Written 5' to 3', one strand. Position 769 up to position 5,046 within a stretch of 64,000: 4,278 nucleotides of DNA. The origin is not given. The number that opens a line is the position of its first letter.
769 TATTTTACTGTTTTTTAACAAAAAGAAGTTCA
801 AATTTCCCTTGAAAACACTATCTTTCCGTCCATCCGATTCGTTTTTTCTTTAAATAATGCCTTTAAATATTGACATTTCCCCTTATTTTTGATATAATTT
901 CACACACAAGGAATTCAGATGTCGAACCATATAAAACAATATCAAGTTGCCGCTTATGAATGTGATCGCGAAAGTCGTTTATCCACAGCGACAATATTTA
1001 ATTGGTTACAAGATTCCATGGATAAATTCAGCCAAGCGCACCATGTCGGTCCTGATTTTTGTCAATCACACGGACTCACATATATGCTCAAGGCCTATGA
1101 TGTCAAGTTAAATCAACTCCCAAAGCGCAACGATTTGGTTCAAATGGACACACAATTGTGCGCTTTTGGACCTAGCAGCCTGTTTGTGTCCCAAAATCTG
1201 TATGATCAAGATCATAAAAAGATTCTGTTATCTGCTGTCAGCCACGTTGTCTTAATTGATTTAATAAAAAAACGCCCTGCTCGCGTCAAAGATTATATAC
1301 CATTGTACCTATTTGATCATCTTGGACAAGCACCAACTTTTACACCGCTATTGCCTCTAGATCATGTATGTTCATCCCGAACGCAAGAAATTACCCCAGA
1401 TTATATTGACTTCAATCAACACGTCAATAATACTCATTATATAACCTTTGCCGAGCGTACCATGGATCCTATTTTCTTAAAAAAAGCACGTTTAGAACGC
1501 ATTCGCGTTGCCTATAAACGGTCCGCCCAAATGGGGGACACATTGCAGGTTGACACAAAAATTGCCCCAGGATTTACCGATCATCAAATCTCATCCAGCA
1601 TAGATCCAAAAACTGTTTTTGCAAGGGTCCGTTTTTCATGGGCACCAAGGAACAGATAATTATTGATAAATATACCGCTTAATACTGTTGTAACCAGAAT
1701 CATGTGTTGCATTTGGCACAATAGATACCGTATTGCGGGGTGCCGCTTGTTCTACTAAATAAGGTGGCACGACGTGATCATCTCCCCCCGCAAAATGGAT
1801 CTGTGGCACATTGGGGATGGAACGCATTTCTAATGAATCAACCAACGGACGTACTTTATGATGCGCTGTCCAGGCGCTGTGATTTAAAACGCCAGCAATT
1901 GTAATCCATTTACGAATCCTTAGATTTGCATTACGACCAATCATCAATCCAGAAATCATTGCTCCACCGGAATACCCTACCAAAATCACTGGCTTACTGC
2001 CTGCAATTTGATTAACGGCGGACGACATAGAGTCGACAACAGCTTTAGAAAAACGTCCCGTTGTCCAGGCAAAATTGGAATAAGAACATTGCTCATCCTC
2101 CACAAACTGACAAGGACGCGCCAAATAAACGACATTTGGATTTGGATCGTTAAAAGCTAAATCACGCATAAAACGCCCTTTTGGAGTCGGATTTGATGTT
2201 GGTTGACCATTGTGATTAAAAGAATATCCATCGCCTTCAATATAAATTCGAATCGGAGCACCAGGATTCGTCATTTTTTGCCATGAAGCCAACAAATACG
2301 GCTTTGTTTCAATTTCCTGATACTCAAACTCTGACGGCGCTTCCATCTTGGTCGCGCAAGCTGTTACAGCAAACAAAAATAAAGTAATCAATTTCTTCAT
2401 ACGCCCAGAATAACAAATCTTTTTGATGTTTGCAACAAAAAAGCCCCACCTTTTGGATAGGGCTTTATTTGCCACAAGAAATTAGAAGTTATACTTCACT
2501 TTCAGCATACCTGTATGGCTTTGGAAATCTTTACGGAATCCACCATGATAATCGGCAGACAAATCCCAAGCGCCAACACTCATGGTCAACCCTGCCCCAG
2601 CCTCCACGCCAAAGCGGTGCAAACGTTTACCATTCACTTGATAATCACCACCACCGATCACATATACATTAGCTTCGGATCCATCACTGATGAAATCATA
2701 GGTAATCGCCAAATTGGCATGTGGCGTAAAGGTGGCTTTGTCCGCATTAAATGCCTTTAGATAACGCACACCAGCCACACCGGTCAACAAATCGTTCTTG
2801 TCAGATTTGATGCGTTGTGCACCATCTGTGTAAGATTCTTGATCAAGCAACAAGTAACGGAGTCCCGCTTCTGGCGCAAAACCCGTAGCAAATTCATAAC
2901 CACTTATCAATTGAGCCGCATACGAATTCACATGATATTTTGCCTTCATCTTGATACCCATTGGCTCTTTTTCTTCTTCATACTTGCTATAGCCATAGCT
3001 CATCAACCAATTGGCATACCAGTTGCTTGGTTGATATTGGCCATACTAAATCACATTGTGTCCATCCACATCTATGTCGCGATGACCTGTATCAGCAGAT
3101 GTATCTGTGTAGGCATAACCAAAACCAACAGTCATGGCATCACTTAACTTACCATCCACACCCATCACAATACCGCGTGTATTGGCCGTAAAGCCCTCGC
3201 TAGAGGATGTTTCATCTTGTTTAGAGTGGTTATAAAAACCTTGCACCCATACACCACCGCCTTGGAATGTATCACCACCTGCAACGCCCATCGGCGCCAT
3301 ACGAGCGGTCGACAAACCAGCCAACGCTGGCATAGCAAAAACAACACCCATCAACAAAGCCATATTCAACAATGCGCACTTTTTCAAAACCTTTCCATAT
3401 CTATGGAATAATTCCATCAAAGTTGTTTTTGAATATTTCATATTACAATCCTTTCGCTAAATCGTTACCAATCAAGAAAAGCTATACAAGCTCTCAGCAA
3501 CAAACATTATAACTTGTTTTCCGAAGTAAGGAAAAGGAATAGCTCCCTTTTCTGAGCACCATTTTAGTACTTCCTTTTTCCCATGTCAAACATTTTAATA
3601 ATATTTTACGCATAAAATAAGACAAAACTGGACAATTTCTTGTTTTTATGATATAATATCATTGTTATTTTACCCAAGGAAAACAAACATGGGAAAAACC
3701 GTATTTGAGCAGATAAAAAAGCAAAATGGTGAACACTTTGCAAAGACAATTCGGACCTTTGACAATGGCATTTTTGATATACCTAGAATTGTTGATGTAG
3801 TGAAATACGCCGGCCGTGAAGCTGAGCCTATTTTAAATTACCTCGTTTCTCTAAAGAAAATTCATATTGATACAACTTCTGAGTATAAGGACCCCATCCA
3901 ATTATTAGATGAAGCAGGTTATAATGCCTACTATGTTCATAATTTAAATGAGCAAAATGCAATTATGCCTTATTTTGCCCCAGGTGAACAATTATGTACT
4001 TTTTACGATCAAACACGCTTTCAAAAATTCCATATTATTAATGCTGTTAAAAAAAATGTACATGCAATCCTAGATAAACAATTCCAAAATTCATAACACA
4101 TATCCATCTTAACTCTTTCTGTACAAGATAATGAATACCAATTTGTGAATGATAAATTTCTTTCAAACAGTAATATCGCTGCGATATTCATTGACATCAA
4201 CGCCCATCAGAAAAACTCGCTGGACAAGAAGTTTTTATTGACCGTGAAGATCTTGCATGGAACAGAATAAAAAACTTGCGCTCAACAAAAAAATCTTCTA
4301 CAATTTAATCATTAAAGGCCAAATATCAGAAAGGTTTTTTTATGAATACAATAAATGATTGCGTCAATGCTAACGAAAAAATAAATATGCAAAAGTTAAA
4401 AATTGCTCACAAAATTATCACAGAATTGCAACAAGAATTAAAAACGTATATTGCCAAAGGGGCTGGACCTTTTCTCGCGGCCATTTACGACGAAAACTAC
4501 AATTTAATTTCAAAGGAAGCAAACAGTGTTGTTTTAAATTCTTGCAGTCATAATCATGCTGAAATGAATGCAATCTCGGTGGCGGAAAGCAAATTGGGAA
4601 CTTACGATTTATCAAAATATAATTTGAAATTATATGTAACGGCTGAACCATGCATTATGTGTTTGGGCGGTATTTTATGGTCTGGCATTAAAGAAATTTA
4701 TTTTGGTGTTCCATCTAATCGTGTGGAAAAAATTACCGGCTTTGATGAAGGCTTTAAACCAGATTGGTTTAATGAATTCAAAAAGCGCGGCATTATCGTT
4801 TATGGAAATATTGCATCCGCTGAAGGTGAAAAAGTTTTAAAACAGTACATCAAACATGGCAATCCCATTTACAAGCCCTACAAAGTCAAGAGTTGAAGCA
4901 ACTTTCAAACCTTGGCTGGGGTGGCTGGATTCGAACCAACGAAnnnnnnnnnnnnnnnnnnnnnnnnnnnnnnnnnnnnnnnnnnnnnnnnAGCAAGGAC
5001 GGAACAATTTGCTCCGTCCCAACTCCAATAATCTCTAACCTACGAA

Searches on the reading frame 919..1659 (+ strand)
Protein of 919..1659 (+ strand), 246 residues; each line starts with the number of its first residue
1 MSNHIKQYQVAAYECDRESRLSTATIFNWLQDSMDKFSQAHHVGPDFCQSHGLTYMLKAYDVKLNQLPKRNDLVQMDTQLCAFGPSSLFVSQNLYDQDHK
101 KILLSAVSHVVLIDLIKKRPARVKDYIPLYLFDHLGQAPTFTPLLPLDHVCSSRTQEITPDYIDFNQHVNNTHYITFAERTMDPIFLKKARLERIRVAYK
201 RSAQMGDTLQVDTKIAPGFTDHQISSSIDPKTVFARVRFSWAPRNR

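Call 74: search_protein_families(library=pfam, max_evalue=0.001, proteins=[window:919-1659:+])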
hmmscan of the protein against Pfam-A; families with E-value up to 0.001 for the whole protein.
window:919-1659:+ (246 aa): 3 families
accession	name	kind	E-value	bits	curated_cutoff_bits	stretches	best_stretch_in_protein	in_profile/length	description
PF20791.3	Acyl-ACP_TE_C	-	2.7e-11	44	21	1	163-216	19-72/101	Acyl-ACP thioesterase C-terminal domain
PF01643.23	Acyl-ACP_TE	-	5.8e-11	42.7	23.7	1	4-126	4-126/131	Acyl-ACP thioesterase N-terminal domain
PF13279.12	4HBT_2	-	7.9e-10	39.7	25.5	0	159-215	2-71/122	Thioesterase-like superfamily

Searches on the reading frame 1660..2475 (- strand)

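Call 74: search_protein_families(library=pfam, max_evalue=0.001, proteins=[window:1660-2475:-])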
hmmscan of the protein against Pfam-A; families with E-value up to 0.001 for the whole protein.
window:1660-2475:- (271 aa): 3 families
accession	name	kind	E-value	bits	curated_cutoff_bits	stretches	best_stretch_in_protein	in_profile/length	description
PF00561.26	Abhydrolase_1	-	0.00014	22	25.8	0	130-203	38-110/245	alpha/beta hydrolase fold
PF03959.19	FSH1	-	0.00035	20.7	21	1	146-243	85-181/211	Serine hydrolase (FSH1)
PF12697.13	Abhydrolase_6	-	0.00037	21.7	26.3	0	144-195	55-93/217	Alpha/beta hydrolase family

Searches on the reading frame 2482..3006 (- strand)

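Call 74: search_protein_families(library=pfam, max_evalue=0.001, proteins=[window:2482-3006:-])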
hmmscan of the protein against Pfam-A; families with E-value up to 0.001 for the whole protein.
window:2482-3006:- (174 aa): 1 family
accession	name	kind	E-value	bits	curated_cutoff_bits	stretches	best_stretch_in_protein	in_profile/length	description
PF03797.25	Autotransporter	-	6.2e-19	69.2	26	1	2-153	87-254/255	Autotransporter beta-domain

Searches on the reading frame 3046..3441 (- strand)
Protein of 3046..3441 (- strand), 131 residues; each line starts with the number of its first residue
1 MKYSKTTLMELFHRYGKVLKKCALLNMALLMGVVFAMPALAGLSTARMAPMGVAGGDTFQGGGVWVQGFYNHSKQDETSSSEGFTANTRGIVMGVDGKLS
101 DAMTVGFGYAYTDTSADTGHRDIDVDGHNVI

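Call 74: search_protein_families(library=pfam, max_evalue=0.001, proteins=[window:3046-3441:-])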
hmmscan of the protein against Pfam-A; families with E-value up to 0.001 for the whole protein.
window:3046-3441:- (131 aa): 1 family
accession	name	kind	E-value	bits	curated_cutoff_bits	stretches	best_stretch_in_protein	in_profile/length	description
PF03797.25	Autotransporter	-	1.6e-12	48.1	26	1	64-126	1-65/255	Autotransporter beta-domain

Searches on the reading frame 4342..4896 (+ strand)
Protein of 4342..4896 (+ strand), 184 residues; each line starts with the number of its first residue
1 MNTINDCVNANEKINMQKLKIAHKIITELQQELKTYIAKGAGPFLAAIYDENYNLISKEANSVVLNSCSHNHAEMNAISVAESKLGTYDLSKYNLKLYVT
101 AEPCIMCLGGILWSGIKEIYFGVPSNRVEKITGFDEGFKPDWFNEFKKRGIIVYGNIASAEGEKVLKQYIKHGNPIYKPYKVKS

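Call 74: search_protein_families(library=pfam, max_evalue=0.001, proteins=[window:4342-4896:+])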
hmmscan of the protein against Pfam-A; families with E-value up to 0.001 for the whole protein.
window:4342-4896:+ (184 aa): 3 families
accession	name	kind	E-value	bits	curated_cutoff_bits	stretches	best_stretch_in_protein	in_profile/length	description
PF00383.29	dCMP_cyt_deam_1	-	4.1e-14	52.7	25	1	29-122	11-101/102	Cytidine and deoxycytidylate deaminase zinc-binding region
PF14437.12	MafB19-deam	-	2e-12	47.6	27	1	25-124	6-102/142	MafB19-like deaminase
PF14439.12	Bd3614-deam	-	0.00049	20.5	38.5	1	45-112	11-75/113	Bd3614-like deaminase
